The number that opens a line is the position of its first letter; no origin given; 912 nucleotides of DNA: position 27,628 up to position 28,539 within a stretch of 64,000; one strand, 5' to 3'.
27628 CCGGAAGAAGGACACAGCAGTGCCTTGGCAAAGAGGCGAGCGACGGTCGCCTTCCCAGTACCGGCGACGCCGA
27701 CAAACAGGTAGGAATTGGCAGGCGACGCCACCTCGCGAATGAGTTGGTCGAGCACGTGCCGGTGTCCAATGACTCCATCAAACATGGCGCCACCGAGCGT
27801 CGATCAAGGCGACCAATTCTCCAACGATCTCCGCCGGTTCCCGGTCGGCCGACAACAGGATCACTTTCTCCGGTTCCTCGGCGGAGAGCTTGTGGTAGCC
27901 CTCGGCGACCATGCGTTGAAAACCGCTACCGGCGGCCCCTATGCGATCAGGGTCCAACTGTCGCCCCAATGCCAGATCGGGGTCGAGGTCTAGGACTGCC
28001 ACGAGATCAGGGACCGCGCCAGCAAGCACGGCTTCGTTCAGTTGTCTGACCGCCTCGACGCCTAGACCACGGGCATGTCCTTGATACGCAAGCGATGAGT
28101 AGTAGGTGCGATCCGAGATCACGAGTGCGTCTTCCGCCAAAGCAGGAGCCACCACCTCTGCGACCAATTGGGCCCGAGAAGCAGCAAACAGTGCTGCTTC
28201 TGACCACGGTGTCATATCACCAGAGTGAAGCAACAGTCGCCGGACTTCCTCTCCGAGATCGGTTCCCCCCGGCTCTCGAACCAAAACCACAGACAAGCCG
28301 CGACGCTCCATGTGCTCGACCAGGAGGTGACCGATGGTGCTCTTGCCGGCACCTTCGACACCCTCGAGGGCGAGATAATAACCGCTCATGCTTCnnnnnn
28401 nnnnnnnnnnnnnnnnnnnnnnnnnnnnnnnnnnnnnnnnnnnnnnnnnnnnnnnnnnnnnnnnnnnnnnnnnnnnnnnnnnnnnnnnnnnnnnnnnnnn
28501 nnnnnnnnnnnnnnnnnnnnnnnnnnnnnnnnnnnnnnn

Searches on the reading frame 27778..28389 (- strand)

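Call 37: search_protein_families(library=pfam, proteins=[window:27778-28389:-], max_evalue=0.01)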
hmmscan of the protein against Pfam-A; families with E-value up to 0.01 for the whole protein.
window:27778-28389:- (203 aa): 5 families
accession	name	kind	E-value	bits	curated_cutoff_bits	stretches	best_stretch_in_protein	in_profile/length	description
PF02223.23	Thymidylate_kin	-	3.4e-42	144.7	27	1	8-188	1-181/185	Thymidylate kinase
PF13521.12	AAA_28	-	1.1e-05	26.1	27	1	7-134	3-117/164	AAA domain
PF13671.12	AAA_33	-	0.0044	17.8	27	0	8-98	4-81/143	AAA domain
PF13401.12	AAA_22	-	0.0076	17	27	0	6-72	8-76/130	AAA domain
PF13604.12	AAA_30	-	0.0081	16.3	27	0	5-36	20-51/191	AAA domain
